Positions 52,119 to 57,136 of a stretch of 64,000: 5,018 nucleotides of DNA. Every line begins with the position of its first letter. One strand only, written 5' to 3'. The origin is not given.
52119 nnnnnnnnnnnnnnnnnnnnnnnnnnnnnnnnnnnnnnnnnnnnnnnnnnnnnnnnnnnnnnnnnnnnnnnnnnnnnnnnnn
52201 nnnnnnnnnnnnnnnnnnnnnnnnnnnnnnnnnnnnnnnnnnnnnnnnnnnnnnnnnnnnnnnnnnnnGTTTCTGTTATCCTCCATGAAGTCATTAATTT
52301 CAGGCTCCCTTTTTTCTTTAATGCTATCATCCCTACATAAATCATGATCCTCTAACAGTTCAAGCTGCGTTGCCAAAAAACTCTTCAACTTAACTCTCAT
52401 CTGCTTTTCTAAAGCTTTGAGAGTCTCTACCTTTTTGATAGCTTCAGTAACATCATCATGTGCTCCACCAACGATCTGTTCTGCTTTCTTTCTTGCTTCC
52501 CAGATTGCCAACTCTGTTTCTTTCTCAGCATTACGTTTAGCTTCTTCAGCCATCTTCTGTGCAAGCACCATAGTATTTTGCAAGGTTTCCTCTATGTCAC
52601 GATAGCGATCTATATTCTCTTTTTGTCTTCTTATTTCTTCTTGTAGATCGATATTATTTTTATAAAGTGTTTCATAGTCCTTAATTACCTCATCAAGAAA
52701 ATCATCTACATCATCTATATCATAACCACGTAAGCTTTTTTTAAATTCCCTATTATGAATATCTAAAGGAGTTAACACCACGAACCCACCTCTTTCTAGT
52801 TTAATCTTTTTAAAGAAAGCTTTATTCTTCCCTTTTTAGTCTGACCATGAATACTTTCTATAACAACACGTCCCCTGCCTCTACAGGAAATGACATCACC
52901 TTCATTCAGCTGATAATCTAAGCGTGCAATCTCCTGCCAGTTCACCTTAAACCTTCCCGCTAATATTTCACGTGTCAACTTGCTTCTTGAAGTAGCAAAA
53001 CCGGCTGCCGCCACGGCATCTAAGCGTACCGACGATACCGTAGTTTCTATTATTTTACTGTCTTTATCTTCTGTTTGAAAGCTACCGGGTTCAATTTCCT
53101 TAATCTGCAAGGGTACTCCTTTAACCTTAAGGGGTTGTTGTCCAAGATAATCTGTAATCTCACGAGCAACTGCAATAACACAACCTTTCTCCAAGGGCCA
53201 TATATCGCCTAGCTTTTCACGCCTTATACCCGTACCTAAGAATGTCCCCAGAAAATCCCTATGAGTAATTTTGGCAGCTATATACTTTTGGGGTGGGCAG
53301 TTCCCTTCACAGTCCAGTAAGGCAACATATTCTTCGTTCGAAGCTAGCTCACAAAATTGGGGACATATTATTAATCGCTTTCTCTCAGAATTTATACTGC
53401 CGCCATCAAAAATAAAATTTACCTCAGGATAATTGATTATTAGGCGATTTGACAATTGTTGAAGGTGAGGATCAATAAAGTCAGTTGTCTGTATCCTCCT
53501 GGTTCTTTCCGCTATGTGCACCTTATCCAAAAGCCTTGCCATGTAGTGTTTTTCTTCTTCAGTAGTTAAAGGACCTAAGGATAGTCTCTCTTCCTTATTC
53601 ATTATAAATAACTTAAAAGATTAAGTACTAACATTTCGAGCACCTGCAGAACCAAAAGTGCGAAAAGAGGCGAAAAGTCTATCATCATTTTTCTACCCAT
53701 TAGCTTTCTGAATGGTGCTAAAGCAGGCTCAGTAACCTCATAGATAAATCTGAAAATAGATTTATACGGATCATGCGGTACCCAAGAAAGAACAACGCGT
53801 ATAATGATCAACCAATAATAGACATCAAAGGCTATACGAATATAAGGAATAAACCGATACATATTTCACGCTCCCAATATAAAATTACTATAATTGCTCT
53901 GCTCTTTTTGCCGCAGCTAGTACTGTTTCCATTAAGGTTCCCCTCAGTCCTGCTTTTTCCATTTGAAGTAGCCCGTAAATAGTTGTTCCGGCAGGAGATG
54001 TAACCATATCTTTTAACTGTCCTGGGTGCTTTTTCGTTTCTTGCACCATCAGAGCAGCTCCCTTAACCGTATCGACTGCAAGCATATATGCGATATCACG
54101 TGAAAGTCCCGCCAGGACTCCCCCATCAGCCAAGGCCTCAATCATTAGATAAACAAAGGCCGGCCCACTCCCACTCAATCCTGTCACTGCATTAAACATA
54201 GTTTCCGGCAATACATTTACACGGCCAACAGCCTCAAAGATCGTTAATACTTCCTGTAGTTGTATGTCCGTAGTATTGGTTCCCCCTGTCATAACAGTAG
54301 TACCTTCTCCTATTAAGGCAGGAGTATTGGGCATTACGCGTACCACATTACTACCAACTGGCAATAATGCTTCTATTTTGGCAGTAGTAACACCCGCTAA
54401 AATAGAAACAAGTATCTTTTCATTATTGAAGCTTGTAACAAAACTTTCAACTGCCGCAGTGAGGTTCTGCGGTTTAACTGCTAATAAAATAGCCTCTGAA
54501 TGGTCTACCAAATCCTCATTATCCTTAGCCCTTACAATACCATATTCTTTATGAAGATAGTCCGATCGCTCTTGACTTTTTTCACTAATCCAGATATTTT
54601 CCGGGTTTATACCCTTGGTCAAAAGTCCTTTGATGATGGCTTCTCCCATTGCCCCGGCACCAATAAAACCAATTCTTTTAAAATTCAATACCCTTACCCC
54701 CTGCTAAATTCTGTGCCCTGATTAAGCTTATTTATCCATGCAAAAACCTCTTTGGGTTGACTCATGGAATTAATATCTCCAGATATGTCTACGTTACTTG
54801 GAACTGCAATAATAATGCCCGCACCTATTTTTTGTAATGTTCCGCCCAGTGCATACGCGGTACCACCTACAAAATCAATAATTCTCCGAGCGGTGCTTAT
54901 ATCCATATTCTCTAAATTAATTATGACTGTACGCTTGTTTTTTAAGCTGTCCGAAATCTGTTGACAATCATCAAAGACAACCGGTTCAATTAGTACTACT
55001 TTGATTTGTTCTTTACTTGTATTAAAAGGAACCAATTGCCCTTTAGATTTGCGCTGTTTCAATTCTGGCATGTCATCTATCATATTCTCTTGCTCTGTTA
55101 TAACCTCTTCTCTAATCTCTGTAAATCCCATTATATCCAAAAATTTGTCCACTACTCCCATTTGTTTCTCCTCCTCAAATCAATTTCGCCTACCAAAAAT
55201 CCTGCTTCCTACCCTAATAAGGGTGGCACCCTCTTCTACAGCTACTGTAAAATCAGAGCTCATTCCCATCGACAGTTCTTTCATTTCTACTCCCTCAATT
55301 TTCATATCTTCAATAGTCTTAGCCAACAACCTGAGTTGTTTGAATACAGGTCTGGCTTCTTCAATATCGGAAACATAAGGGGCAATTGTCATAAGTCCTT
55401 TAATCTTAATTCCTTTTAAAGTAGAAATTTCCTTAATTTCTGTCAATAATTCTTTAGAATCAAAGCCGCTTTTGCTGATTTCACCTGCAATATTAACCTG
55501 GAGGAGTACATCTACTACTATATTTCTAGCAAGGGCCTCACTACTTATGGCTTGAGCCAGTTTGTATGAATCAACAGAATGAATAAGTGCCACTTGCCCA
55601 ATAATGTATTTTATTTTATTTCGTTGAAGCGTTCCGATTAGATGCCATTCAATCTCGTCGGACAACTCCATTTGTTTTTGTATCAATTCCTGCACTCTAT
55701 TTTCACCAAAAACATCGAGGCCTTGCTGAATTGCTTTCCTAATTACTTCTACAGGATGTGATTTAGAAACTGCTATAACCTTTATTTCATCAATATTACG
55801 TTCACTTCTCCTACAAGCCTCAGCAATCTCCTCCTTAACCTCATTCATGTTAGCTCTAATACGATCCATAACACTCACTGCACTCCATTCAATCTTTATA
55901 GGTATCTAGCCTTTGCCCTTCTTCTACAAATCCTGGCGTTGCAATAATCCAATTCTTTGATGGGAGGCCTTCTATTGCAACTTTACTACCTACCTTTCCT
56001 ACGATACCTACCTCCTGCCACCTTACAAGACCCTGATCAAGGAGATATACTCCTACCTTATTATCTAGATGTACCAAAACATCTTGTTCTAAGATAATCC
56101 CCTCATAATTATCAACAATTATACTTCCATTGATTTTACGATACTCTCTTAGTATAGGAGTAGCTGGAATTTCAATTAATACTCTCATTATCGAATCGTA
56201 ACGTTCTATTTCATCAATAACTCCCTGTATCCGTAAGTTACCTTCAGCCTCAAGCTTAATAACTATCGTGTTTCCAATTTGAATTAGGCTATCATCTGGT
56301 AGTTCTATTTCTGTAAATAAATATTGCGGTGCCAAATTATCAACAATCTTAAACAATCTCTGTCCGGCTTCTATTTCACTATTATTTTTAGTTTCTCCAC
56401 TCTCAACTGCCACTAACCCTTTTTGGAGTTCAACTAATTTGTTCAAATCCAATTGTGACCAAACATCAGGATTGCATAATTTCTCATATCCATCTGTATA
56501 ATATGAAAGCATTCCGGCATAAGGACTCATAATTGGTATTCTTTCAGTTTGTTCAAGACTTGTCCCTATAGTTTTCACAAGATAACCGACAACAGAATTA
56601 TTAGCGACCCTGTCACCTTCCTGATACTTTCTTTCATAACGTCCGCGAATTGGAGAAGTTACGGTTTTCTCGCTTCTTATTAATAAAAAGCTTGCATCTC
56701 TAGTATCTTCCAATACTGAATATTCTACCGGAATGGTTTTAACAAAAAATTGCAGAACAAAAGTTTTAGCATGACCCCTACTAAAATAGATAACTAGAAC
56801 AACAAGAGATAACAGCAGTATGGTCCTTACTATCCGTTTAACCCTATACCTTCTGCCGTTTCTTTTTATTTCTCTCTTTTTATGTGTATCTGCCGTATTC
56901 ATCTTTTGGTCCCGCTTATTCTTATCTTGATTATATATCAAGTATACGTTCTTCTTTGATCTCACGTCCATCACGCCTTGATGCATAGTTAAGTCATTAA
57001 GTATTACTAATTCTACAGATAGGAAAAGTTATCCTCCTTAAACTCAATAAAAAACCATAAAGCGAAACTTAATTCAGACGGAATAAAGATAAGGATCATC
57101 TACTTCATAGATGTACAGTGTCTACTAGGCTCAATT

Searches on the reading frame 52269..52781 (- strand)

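Call 40: search_protein_families(library=pfam, proteins=[window:52269-52781:-], max_evalue=0.0001)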
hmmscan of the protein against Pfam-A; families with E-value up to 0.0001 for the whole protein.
window:52269-52781:- (171 aa): 1 family
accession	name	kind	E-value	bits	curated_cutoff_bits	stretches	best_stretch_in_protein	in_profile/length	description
PF05103.18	DivIVA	-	1e-42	145.6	28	1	3-133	1-131/131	DivIVA protein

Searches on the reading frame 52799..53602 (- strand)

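Call 40: search_protein_families(library=pfam, proteins=[window:52799-53602:-], max_evalue=0.0001)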
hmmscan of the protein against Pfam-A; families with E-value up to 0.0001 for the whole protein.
window:52799-53602:- (268 aa): 2 families
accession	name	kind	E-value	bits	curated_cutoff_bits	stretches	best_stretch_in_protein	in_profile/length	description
PF17774.7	YlmH_RBD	-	1.7e-11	44.7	23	1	105-171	17-81/84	Putative RNA-binding domain in YlmH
PF01479.30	S4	-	2.3e-08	34.1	22.8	1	192-238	1-48/48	S4 domain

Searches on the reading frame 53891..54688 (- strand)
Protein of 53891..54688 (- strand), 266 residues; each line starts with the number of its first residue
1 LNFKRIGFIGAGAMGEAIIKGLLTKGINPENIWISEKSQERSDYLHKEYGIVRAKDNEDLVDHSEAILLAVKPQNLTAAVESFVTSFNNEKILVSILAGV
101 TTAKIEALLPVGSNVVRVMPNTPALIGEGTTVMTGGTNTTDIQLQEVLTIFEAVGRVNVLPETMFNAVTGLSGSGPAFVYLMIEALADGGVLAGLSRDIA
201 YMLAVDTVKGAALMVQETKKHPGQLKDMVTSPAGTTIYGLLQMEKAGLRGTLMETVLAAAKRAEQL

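Call 41: search_protein_families(library=pfam, proteins=[window:53891-54688:-], max_evalue=0.0001)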
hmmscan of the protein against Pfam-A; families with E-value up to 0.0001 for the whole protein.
window:53891-54688:- (266 aa): 4 families
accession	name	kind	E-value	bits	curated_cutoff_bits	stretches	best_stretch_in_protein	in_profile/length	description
PF14748.11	P5CR_dimer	-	9.8e-39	132.3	25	1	162-266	1-105/105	Pyrroline-5-carboxylate reductase dimerisation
PF03807.23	F420_oxidored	-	4.3e-22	79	21.6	1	5-99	1-94/94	NADP oxidoreductase coenzyme F420-dependent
PF03446.21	NAD_binding_2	-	1.3e-07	32.2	21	1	5-94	1-90/161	NAD binding domain of 6-phosphogluconate dehydrogenase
PF01488.26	Shikimate_DH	-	2.7e-05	24.7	24.3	1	4-81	13-93/138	Shikimate / quinate 5-dehydrogenase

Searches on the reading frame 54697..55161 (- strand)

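Call 41: search_protein_families(library=pfam, proteins=[window:54697-55161:-], max_evalue=0.0001)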
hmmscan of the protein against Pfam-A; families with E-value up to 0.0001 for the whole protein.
window:54697-55161:- (155 aa): 1 family
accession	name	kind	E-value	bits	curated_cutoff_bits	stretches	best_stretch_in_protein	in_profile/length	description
PF04472.17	SepF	-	1.2e-27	96.4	27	1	55-126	1-72/72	Cell division protein SepF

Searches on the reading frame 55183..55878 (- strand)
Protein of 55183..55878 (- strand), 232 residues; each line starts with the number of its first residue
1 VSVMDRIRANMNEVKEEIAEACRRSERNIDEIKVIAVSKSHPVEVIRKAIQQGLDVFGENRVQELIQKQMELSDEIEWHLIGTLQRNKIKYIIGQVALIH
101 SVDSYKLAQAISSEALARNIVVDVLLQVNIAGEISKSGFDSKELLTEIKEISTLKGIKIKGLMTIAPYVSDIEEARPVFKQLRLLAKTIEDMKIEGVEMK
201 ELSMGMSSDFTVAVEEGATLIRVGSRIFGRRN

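Call 41: search_protein_families(library=pfam, proteins=[window:55183-55878:-], max_evalue=0.0001)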
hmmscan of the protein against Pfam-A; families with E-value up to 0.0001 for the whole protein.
window:55183-55878:- (232 aa): 1 family
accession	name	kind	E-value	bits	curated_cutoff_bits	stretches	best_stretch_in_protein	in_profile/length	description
PF01168.26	Ala_racemase_N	-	1.1e-22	81.2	24.1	1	20-230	8-218/220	Alanine racemase, N-terminal domain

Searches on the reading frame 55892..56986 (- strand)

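Call 41: search_protein_families(library=pfam, proteins=[window:55892-56986:-], max_evalue=0.0001)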
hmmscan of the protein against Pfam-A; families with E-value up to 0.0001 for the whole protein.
window:55892-56986:- (365 aa): 1 family
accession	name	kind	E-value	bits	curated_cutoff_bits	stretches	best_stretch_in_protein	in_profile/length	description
PF12700.13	HlyD_2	-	1.2e-28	100.4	25.1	2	148-331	201-377/416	HlyD family secretion protein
